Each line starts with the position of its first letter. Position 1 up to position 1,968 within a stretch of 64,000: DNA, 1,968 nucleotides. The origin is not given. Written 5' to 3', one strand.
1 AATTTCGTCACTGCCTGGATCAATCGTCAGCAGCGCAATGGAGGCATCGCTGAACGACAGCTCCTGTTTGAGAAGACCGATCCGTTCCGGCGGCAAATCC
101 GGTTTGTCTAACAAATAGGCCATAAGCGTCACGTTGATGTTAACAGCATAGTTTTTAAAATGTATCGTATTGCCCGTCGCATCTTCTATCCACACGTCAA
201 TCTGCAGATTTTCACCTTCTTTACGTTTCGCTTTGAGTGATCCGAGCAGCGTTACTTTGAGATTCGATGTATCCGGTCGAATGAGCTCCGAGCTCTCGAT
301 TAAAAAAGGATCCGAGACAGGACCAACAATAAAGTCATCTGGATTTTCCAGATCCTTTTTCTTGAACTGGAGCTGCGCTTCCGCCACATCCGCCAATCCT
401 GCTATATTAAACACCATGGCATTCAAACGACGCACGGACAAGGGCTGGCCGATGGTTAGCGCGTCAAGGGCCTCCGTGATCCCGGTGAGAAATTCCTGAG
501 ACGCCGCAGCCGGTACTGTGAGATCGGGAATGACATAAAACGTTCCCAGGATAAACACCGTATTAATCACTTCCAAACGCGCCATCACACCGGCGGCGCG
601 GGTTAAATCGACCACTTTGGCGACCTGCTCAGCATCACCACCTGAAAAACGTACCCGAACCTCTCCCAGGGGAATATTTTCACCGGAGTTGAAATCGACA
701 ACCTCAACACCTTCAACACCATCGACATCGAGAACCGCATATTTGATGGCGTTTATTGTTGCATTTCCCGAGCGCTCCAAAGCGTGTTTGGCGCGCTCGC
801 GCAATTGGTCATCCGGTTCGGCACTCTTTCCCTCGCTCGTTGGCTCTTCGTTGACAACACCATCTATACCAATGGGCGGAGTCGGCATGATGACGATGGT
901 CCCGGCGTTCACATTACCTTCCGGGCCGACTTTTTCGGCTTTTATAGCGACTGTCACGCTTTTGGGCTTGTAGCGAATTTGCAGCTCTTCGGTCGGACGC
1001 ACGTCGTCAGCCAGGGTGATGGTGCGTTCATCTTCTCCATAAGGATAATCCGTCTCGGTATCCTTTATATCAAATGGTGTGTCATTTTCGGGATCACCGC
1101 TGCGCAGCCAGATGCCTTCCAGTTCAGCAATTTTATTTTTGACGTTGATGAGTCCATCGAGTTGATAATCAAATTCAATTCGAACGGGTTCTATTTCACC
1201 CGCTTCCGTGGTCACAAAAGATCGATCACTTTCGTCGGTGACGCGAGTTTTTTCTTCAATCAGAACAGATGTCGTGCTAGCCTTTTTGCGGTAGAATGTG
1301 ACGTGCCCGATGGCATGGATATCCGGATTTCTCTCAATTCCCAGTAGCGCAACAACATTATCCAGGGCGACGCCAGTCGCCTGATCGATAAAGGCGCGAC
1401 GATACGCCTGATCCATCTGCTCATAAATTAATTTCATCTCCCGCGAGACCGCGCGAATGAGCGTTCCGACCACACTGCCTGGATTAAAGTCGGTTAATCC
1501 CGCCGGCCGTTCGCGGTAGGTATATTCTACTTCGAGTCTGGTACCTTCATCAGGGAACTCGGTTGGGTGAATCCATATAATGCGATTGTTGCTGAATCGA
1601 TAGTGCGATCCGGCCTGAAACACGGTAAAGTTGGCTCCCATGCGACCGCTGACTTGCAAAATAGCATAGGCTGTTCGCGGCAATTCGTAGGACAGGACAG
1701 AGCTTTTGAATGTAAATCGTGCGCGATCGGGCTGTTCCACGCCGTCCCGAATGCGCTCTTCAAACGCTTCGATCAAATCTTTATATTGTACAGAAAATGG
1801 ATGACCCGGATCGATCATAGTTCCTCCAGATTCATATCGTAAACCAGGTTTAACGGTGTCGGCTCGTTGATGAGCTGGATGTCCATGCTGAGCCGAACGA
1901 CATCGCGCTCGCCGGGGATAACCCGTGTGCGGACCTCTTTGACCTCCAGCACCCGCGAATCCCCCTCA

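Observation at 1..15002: Phage-tail-like contractile injection system operon with no head-module genes on its upstream side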

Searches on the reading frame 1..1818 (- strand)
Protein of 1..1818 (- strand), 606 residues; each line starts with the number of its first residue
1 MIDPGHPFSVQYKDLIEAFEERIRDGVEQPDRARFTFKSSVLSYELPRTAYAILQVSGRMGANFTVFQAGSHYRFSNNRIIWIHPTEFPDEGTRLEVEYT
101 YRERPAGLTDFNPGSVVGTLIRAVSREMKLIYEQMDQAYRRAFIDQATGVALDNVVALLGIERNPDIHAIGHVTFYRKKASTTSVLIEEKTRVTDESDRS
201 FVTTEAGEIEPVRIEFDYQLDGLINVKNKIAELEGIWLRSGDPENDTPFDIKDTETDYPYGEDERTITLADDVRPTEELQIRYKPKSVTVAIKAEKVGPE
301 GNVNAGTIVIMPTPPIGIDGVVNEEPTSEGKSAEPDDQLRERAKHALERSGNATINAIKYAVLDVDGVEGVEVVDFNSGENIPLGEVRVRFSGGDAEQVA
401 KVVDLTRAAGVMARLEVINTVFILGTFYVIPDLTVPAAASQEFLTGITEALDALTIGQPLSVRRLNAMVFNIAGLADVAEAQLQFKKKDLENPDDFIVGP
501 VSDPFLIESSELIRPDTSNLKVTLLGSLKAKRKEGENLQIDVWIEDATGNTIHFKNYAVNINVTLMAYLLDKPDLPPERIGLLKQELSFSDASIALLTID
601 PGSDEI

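Call 7: search_protein_families(library=pfam, max_evalue=0.01, proteins=[window:1-1818:-])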
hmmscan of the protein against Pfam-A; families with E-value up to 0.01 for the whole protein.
seq(606 aa): 1 family
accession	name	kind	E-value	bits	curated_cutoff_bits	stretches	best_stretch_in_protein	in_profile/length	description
PF04865.19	Baseplate_J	-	8.3e-21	74.9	21.1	2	280-396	57-172/255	Baseplate J-like protein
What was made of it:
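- On eCIS (Afp/PVC type): Baseplate_J 8.3e-21 (call 7).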

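Call 18: search_solved_structures(query=window:1-1818:-, max_evalue=0.001)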
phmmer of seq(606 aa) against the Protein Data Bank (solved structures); distinct sequences matched with E-value up to 0.001: 4.
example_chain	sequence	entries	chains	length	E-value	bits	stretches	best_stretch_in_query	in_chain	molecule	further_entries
9ndy_H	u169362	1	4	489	9.2e-13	50.8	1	292-426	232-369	Wedge protein 2 (gp023)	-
9zd7_0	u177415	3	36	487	1.7e-07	33.4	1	297-383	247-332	gp88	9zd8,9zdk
9euf_C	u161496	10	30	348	2.4e-06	29.6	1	287-376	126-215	Baseplate component | ORF62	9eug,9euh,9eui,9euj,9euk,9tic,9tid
21vq_h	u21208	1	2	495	6.4e-05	24.9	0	321-410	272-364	Phi92_gp145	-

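Call 19: find_homologous_proteins(query=window:1-1818:-)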
Query seq(606 aa) (606 aa): 382 proteins with E <= 0.001 among 8000 candidates; the best 120 are listed.
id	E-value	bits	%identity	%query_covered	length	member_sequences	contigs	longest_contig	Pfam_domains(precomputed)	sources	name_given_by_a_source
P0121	0.0e+0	1342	100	100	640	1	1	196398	PF04865.20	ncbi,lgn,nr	ncbi:hypothetical protein EH223_19285 [candidate division KSB1 bacterium]|nr:baseplate J/gp47 family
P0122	4.3e-253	859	65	100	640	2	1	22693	PF04865.20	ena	-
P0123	1.0e-226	772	59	99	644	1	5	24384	PF04865.20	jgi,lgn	jgi:uncharacterized phage protein gp47/JayE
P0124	4.2e-216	737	57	99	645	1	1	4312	PF04865.20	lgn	-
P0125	3.4e-212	724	56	100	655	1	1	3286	PF04865.20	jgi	-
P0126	2.0e-207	708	56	99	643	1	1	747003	PF04865.20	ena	-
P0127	1.9e-206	705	56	99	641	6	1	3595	PF04865.20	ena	-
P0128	4.2e-205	701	56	99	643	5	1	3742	PF04865.20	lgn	-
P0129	1.6e-203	696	55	100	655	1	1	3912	PF04865.20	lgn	-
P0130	2.9e-203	695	55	100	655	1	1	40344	PF04865.20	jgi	jgi:uncharacterized phage protein gp47/JayE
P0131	2.5e-202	692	56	99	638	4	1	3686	PF04865.20,PF16075.11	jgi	jgi:uncharacterized phage protein gp47/JayE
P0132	8.6e-202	690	56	99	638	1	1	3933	PF04865.20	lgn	-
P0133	1.1e-201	689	56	99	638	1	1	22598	PF04865.20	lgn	-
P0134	2.1e-201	689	54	99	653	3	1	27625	PF04865.20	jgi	jgi:uncharacterized phage protein gp47/JayE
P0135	6.2e-201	687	56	99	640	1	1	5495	PF04865.20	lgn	-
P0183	2.4e-187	642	53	99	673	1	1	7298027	PF04865.20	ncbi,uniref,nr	ncbi:baseplate J/gp47 family protein [Kovacikia minuta CCNUW1]|uniref:baseplate J/gp47 family protei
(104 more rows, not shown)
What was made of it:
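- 1..1818 (-): Baseplate J / gp6-like wedge protein; 606 of 640 aa lie in the window (RQW00094.1). The full-length protein P0121 is 100% identical (call 19).
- Checked: J is cut by the window edge: 606 of its 640 aa are present (call 19).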

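Call 20: find_encoding_contigs(protein=P0121, flank=10000, max_places=4)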
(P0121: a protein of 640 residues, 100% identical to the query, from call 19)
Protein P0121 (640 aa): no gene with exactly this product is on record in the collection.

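Call 21: find_encoding_contigs(protein=P0183, flank=10000, max_places=2)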
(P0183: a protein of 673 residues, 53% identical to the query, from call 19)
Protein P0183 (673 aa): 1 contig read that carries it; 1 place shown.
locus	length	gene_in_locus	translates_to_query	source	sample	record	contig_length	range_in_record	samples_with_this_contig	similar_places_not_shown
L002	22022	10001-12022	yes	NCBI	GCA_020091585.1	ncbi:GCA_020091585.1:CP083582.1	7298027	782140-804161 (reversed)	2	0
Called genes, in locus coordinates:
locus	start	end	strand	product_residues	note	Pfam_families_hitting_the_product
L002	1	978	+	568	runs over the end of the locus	PF00512:HisKA, PF02518:HATPase_c, PF00072:Response_reg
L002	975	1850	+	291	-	PF12974:Phosphonate-bd, PF09084:NMT1 (weak)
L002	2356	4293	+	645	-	PF10758:DUF2586 (faint), PF04984:Phage_sheath_1, PF17482:Phage_sheath_1C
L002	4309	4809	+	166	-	-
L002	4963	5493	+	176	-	-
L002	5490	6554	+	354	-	-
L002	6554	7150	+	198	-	-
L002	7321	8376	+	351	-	-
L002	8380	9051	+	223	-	PF04717:Phage_base_V (weak)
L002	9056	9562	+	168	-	-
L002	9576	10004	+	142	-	PF10934:Sheath_initiator, PF04965:GPW_gp25 (weak)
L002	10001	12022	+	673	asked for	PF04865:Baseplate_J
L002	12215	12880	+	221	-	-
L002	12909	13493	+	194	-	-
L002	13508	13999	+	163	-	-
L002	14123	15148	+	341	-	PF13884:Peptidase_S74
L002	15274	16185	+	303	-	PF13884:Peptidase_S74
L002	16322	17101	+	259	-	-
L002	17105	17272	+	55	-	-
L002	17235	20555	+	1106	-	PF04513:Baculo_PEP_C (faint)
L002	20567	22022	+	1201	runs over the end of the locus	PF25023:TEN_YD-shell (weak), PF05593:RHS_repeat (weak), PF25023:TEN_YD-shell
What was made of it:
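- In Kovacikia the TMP and Rhs genes moved together as a pair (call 21).
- Tried and rejected: I raised it because in Kovacikia this protein and the Rhs protein sit together at the end of the cluster (call 21).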

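Call 24: find_related_loci(query=A1, collection=genome_contigs, flank=10000)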
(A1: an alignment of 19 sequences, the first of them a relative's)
Query A1 (640 aa) in genome_contigs; peptide patterns used: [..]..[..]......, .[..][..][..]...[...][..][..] (x = any residue, [..] = any of these).
137 stretches matched a pattern; 80 encode a relative of the query (tblastn E <= 1e-3); 80 distinct loci.
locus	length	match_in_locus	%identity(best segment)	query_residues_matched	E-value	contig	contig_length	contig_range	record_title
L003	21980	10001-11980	52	1-640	0e+0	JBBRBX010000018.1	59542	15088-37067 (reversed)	MAG: Caldilineales bacterium isolate Co_metawrap_2370 Cmw_2370_k141_27116023_length_59542_cov_10.9993, whole genome shot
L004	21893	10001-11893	51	1-639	0e+0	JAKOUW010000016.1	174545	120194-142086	MAG: Chloroflexota bacterium isolate JPNG_maxbin.019 k201_353215, whole genome shotgun sequence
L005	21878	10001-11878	49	1-630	0e+0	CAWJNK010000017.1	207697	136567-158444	MAG: uncultured Solirubrobacteraceae bacterium isolate MFD02840.bin.1.2 genome assembly, contig: contig_91834, whole gen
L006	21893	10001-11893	49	1-635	0e+0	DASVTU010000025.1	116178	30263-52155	MAG TPA_asm: Pyrinomonadaceae bacterium isolate SMAG_U3299 k141_93696, whole genome shotgun sequence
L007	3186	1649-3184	57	1-521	0e+0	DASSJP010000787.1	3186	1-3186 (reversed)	MAG TPA_asm: Rubrobacter sp. isolate SMAG_U1118 k141_1345582, whole genome shotgun sequence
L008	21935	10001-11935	47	1-630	5e-173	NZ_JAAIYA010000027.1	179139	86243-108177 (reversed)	Pyxidicoccus caerfyrddinensis strain CA032A NODE_27_length_179139_cov_18.8187, whole genome shotgun sequence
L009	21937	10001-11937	49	1-631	2e-170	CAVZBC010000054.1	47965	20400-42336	MAG: uncultured Gammaproteobacteria bacterium isolate MFD02360.bin.2.207 genome assembly, contig: contig_39453, whole ge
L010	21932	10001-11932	45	1-629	2e-166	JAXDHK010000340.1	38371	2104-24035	MAG: Solirubrobacteraceae bacterium isolate BP_522 scaffold_2793663, whole genome shotgun sequence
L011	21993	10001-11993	54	1-640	2e-165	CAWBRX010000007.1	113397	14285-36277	MAG: uncultured Chloroflexia bacterium isolate MFD00905.bin.2.74 genome assembly, contig: contig_25091, whole genome sho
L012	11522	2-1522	51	130-640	1e-160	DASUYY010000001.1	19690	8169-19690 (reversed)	MAG TPA_asm: Rubrobacter sp. isolate SMAG_U1907 k141_474, whole genome shotgun sequence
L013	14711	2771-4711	45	1-633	1e-160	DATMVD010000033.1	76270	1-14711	MAG TPA_asm: Pyrinomonadaceae bacterium isolate SMAG_U13059 k141_172981, whole genome shotgun sequence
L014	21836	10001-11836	44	2-629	9e-162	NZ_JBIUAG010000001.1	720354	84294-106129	Kutzneria sp. NPDC052558 NPDC052558_381_G6.ctg-0001, whole genome shotgun sequence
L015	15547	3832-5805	44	1-633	3e-156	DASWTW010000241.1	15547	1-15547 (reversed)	MAG TPA_asm: Herpetosiphonaceae bacterium isolate SMAG_U3586 k141_43895, whole genome shotgun sequence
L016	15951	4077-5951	44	1-629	9e-156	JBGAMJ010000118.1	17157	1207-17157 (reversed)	MAG: Piscinibacter sp. isolate MAG_AAO_H10.28 AAOH10-28_opera_contig_9623, whole genome shotgun sequence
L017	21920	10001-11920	41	1-630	7e-133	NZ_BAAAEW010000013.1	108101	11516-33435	Ideonella azotifigens strain JCM 15503 sequence13, whole genome shotgun sequence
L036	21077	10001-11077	39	52-478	5e-23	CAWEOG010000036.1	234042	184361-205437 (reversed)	MAG: Bryobacterales bacterium isolate MFD02416.bin.3.343 genome assembly, contig: contig_82890, whole genome shotgun seq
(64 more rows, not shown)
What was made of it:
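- Carriers are rich in filamentous, aggregating or developmentally complex bacteria: Chloroflexota, filamentous cyanobacteria, actinomycetes, myxobacteria and floc-forming Accumulibacter (call 24).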

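Call 31: search_protein_families(library=pfam, max_evalue=0.01, proteins=[L003:8331-8744:+, L003:8741-9553:+, L002:12215-12880:+, L002:12909-13493:+, L002:13508-13999:+, L003:13936-15300:+, L003:15305-15553:+, L003:15550-16368:+, L003:16415-21475:+, L006:16321-21453:+])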
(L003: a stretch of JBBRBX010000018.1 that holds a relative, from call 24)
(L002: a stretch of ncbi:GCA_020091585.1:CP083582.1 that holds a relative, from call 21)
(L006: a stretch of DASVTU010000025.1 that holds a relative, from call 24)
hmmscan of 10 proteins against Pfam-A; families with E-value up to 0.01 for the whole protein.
L003:8331-8744:+ (137 aa): 0 families

L003:8741-9553:+ (270 aa): 1 family
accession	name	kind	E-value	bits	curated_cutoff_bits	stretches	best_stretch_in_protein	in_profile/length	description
PF04134.17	DCC1-like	-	0.0053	18.4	27.8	0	141-188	59-111/113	DCC1-like thiol-disulfide oxidoreductase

L002:12215-12880:+ (221 aa): 0 families

L002:12909-13493:+ (194 aa): 0 families

L002:13508-13999:+ (163 aa): 0 families

L003:13936-15300:+ (454 aa): 1 family
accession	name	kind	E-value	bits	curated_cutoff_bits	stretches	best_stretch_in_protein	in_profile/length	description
PF13884.11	Peptidase_S74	-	4.3e-19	69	22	1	336-393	1-57/58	Chaperone of endosialidase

L003:15305-15553:+ (82 aa): 2 families
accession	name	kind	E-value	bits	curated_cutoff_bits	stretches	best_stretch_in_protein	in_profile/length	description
PF02382.20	RTX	-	0.0079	16.3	26.8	1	15-65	43-93/311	N-terminal domain in RTX protein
PF14891.12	Peptidase_M91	-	0.0081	16.9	25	1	6-54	6-52/176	Effector protein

L003:15550-16368:+ (272 aa): 0 families

L003:16415-21475:+ (1686 aa): 1 family
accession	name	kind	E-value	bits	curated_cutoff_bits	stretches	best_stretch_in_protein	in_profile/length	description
PF00082.27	Peptidase_S8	-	5e-35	121.6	21.8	1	280-622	1-259/288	Subtilase family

L006:16321-21453:+ (1710 aa): 1 family
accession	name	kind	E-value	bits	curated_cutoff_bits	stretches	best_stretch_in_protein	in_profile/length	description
PF00082.27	Peptidase_S8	-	6.9e-34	117.9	21.8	1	282-635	1-258/288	Subtilase family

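Call 50: find_encoding_contigs(protein=P0122, flank=10000, max_places=2)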
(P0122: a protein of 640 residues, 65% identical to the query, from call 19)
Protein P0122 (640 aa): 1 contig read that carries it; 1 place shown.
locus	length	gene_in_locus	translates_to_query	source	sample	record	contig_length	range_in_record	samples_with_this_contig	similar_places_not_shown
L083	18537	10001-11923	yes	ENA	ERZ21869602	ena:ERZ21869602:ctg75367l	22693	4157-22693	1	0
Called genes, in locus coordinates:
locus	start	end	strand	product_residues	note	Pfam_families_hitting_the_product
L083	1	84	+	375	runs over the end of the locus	-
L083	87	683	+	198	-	-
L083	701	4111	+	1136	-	PF01442:Apolipoprotein (faint), PF04513:Baculo_PEP_C (weak)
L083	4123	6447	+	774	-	PF05593:RHS_repeat, PF25023:TEN_YD-shell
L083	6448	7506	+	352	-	-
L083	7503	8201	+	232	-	PF04717:Phage_base_V (weak)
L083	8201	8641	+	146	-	-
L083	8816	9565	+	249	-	-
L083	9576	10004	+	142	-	PF10934:Sheath_initiator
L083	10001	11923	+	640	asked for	PF04865:Baseplate_J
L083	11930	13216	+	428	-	-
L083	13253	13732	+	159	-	-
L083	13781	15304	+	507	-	-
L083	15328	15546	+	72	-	-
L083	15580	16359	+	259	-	-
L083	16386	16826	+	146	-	-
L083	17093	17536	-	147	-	-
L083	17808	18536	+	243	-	?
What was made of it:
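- On eCIS (Afp/PVC type): None within 10 kb after J in L002, L003, L006 or L083 (calls 21, 31, 50).
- On R-type tailocin: No lysis-type Pfam domain appears in the clusters (calls 21, 31, 50).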

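Call 76: search_solved_structures(query=A7, max_evalue=1)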
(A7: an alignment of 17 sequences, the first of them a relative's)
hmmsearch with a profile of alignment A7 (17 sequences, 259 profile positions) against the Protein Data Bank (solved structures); distinct sequences matched with E-value up to 1: 0.

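Call 80: search_dna_similar(query=P0121, collection=phages, mode=protein, max_rows=12)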
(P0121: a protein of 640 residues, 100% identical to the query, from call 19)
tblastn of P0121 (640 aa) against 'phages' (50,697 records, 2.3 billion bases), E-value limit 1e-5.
Records with a match: 146; places in all: 146; records where one place covers at least 80% of the query: 0.
Best place of each record, by identity: <60% 146.
By first word of the organism name: Escherichia 70; Halorubrum 25; Salmonella 15; Felixounavirus 10; Haloarcula 8; Enterobacteria 5; Citrobacter 3; Halophage 2; Halogranum 2; Yersinia 1; and 5 more.
By host as written in the record: Escherichia coli 23; - 19; Escherichia coli K-12 MG1655 17; Halorubrum sp. 12; Haloarcula californiae 5; Halorubrum coriense 5; Halorubrum sp. B2-2 4; Salmonella paratyphi 3; and 38 more.
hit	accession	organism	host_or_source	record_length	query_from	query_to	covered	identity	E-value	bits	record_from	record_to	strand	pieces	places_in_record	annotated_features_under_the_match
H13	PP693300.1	Yersinia phage vB_YenM_P778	Yersinia enterocolitica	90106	110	511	63%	22.2%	8e-6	56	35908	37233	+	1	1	baseplate wedge subunit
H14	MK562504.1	Enterobacteria phage CHB7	Escherichia coli; Shigella sonnei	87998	110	495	60%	22.2%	4e-6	56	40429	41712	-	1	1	baseplate protein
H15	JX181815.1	Salmonella phage SBA-1781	Baltimore Harbor water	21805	110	427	50%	24.0%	9e-6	55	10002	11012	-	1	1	hypothetical protein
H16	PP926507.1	Salmonella phage PMBT20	Salmonella enterica subsp. enterica ...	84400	110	427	50%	24.0%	9e-6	55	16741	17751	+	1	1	hypothetical protein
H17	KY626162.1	Salmonella phage Si3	Salmonella enterica subsp. enterica ...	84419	110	427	50%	24.0%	9e-6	55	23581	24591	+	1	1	hypothetical protein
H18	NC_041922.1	Salmonella phage Si3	Salmonella enterica subsp. enterica ...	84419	110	427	50%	24.0%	9e-6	55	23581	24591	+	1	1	baseplate wedge subunit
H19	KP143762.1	Salmonella phage Mushroom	Salmonella sp.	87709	110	427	50%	24.0%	9e-6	55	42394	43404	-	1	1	baseplate assembly protein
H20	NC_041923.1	Salmonella phage Mushroom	Salmonella sp.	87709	110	427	50%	24.0%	9e-6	55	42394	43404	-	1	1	baseplate wedge subunit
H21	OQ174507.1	Escherichia phage REP8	Escherichia coli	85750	110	427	50%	23.8%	2e-6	57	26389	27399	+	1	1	baseplate protein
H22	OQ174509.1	Escherichia phage REP10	Escherichia coli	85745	110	427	50%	23.8%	2e-6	57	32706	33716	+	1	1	baseplate protein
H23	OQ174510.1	Escherichia phage REP11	Escherichia coli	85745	110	427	50%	23.8%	2e-6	57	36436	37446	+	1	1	baseplate protein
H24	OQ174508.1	Escherichia phage REP9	Escherichia coli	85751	110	427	50%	23.8%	2e-6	57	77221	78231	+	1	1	baseplate protein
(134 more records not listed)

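Call 90: search_protein_families(library=pfam, max_evalue=10, proteins=[L002:9056-9562:+, L083:8201-8641:+, L003:8331-8744:+, L083:8816-9565:+, L083:11930-13216:+, L083:13253-13732:+, L036:5011-7269:+])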
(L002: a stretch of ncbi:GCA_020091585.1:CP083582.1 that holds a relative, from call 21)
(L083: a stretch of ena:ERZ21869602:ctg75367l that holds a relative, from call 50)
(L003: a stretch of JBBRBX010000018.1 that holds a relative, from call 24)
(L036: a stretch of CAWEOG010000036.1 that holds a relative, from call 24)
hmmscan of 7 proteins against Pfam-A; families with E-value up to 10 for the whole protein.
L002:9056-9562:+ (168 aa): 1 family
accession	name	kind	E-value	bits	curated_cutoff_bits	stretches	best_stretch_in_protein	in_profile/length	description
PF05488.18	PAAR_motif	-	0.019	15.7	27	1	46-72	8-33/70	PAAR motif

L083:8201-8641:+ (146 aa): 1 family
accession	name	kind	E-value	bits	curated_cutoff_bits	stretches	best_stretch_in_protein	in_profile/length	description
PF08140.16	Cuticle_1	-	2.4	8.7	27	1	126-143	1-18/40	Crustacean cuticle protein repeat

L003:8331-8744:+ (137 aa): 1 family
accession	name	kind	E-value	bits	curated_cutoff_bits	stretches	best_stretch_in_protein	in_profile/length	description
PF05488.18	PAAR_motif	-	0.047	14.4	27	1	89-122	2-33/70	PAAR motif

L083:8816-9565:+ (249 aa): 0 families

L083:11930-13216:+ (428 aa): 0 families

L083:13253-13732:+ (159 aa): 0 families

L036:5011-7269:+ (752 aa): 1 family
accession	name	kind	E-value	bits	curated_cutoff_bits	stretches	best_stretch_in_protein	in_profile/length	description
PF01551.29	Peptidase_M23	-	0.074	13.7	28.7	1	602-715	7-90/96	Peptidase family M23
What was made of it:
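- On eCIS (Afp/PVC type): PAAR_motif is only E 0.03 (call 90).
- Checked: The 'PAAR-like' label rests only on a sub-threshold PAAR_motif hit (E 0.03, call 90).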
